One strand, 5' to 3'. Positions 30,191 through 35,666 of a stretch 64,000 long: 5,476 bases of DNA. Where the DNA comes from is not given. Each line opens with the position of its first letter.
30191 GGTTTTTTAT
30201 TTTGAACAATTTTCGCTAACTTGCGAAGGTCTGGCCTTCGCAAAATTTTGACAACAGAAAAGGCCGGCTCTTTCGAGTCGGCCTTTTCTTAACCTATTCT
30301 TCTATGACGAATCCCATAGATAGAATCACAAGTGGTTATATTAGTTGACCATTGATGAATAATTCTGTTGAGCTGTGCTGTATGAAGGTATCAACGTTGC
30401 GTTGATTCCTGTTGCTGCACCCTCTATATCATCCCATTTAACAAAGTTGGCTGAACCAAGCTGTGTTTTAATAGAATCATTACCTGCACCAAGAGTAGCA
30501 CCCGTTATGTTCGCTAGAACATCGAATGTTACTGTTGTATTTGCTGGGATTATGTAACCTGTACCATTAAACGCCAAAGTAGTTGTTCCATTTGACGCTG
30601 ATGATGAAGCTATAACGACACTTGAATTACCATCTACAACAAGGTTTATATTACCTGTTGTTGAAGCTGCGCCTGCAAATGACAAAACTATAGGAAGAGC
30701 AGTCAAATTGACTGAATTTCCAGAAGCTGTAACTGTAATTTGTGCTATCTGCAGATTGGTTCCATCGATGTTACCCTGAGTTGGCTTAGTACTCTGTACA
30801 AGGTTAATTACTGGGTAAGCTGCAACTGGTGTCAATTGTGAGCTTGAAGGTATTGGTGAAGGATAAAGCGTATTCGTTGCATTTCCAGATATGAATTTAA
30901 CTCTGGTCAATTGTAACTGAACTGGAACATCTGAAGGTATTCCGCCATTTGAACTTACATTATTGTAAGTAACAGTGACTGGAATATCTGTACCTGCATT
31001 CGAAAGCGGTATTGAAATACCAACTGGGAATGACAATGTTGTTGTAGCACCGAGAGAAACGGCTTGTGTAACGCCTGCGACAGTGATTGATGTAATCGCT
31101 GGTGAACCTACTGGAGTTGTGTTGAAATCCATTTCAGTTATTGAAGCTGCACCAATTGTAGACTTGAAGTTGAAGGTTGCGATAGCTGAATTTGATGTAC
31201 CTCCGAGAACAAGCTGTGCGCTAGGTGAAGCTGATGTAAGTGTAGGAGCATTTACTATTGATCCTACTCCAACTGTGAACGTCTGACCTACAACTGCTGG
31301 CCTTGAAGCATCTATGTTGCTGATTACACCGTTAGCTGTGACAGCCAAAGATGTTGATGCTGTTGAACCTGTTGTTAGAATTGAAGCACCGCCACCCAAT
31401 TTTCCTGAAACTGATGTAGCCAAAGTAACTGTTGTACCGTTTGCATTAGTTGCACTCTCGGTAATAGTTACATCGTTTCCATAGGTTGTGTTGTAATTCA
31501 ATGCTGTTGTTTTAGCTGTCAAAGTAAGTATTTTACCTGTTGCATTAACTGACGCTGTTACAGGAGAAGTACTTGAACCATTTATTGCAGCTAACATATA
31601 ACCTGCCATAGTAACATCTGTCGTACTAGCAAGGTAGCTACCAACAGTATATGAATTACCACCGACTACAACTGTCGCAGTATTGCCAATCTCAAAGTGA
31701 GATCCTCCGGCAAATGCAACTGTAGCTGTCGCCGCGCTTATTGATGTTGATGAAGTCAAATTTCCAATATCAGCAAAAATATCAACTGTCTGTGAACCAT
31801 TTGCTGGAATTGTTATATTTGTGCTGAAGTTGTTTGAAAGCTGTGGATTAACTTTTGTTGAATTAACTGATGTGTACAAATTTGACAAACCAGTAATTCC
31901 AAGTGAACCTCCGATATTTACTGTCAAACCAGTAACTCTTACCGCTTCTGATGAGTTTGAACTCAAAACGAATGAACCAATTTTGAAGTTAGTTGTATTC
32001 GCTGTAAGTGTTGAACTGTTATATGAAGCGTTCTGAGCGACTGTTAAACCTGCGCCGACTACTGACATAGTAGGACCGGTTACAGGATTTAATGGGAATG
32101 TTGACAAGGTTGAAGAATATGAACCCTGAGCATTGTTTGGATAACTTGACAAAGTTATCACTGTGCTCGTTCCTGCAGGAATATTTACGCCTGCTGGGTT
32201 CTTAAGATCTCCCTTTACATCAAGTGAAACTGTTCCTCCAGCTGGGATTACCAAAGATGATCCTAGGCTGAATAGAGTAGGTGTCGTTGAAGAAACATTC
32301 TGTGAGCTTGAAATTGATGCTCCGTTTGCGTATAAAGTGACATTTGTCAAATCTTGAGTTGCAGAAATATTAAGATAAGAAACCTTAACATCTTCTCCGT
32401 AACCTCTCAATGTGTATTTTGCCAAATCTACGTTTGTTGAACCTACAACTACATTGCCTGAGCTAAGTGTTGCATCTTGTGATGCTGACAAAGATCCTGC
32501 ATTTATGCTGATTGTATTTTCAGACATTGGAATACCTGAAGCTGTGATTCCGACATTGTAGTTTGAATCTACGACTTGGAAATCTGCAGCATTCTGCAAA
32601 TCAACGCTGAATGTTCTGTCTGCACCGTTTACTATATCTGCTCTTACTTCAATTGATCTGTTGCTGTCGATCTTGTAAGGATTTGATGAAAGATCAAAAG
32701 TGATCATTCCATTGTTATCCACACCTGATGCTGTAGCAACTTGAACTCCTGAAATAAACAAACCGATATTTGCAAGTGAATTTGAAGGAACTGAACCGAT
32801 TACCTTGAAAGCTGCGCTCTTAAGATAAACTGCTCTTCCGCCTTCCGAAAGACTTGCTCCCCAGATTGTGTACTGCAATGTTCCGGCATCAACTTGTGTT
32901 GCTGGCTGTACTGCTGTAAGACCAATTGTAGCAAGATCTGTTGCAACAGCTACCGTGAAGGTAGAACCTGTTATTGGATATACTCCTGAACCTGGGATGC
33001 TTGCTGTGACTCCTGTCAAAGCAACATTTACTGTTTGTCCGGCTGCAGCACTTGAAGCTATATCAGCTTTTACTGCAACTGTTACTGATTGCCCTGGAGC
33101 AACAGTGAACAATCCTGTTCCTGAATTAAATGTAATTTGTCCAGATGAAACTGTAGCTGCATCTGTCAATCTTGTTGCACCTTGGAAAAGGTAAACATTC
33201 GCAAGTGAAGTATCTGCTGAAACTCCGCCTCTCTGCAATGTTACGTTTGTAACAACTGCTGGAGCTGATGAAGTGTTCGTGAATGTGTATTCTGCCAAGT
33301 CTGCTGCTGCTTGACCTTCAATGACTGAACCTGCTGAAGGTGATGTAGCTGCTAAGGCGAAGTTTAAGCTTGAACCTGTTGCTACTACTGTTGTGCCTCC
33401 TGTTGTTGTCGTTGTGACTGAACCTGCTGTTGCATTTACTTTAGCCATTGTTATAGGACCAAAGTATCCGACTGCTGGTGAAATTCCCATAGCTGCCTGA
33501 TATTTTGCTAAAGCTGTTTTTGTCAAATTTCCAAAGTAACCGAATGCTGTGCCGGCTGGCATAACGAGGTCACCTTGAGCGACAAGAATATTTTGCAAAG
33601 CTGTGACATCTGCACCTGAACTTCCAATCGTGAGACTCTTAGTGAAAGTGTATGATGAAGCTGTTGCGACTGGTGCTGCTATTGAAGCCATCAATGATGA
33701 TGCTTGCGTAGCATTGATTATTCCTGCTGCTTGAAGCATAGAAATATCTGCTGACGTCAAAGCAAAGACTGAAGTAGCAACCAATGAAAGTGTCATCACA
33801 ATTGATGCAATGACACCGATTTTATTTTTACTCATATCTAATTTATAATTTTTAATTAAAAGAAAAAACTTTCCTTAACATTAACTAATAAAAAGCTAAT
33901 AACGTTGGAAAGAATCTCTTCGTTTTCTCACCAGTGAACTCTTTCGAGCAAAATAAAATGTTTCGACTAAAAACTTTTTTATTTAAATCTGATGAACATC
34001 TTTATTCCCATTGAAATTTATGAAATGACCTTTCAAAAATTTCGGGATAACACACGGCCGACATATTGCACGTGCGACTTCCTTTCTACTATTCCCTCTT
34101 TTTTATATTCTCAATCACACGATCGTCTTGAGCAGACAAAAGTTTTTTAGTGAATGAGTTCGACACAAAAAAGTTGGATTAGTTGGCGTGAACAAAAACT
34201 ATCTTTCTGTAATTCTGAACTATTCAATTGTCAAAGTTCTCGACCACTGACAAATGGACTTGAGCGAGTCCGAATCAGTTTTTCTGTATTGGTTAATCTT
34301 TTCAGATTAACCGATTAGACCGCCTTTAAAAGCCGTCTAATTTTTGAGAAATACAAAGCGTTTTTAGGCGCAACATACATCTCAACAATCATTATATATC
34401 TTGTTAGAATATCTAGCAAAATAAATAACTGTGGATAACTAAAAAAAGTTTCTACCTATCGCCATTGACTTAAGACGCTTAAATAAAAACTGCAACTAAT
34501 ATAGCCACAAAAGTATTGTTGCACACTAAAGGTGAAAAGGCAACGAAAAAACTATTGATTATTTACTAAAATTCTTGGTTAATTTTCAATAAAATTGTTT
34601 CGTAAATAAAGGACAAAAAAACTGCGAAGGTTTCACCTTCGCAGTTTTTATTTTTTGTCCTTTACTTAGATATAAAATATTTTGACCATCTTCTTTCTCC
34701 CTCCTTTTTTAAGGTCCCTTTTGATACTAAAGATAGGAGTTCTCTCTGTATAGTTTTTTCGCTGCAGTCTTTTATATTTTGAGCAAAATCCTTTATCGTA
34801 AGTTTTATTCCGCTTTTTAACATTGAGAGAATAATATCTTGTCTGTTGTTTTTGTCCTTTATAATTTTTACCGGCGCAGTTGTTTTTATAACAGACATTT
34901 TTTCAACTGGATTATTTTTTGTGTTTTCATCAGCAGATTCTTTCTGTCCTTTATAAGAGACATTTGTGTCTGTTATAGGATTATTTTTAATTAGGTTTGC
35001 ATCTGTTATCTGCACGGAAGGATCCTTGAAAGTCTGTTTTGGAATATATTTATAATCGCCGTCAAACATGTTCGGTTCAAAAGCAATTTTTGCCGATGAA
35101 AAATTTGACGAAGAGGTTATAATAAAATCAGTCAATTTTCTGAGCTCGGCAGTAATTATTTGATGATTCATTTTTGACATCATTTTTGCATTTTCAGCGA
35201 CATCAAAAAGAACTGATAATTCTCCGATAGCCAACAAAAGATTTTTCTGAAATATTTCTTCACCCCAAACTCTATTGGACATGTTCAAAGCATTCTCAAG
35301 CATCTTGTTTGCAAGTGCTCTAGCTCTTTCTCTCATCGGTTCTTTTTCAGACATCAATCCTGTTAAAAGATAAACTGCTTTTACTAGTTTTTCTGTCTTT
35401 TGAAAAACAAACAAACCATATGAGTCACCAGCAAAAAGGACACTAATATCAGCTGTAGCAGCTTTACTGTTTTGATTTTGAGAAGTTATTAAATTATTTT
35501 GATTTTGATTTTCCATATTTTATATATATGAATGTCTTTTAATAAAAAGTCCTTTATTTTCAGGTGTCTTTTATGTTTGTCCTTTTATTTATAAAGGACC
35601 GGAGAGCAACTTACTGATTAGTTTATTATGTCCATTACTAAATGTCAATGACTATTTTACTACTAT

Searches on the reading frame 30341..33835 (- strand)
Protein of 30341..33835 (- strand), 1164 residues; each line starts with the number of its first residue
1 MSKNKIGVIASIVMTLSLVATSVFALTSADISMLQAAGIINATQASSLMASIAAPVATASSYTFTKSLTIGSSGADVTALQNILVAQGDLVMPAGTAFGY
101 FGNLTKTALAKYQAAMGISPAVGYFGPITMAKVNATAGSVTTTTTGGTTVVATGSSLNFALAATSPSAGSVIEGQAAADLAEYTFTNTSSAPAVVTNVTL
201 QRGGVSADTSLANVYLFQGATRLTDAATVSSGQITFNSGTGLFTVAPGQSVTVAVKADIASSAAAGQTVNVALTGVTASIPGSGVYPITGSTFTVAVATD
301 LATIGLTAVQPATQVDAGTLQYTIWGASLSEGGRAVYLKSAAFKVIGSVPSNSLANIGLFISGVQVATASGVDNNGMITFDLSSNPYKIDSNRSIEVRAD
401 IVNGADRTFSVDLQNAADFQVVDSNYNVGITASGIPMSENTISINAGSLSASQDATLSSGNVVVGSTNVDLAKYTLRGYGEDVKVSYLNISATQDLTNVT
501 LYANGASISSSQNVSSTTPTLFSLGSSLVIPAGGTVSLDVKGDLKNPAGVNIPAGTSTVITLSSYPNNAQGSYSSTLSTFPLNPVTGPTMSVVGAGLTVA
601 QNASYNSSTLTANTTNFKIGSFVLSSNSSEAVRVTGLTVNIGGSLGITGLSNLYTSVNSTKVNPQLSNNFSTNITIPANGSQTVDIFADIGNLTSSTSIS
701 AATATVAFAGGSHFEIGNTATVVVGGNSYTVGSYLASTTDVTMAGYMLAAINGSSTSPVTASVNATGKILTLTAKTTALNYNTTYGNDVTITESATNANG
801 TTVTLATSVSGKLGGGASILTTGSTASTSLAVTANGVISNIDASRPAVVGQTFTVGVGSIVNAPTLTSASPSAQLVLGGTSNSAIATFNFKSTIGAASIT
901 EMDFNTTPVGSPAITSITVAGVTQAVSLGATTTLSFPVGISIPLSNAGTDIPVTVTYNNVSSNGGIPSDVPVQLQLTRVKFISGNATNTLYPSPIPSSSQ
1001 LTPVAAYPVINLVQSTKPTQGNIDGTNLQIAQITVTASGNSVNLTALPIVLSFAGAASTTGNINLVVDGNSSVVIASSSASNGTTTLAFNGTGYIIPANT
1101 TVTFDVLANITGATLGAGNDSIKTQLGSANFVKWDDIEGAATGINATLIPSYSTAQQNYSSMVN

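Call 11: search_protein_families(library=pfam, proteins=[window:30341-33835:-], max_evalue=0.01)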
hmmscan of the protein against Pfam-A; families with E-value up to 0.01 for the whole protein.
window:30341-33835:- (1164 aa): 1 family
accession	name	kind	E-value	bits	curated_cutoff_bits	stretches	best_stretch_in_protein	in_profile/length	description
PF01471.23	PG_binding_1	-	4.7e-07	30.3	23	1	73-132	1-56/57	Putative peptidoglycan binding domain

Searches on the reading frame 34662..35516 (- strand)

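Call 11: search_protein_families(library=pfam, proteins=[window:34662-35516:-], max_evalue=0.01)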
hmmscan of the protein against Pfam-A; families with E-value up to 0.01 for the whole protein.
window:34662-35516:- (284 aa): 1 family
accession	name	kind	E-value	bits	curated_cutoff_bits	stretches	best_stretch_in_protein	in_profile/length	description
PF08220.18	HTH_DeoR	-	0.0014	18.8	21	1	225-271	1-46/57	DeoR-like helix-turn-helix domain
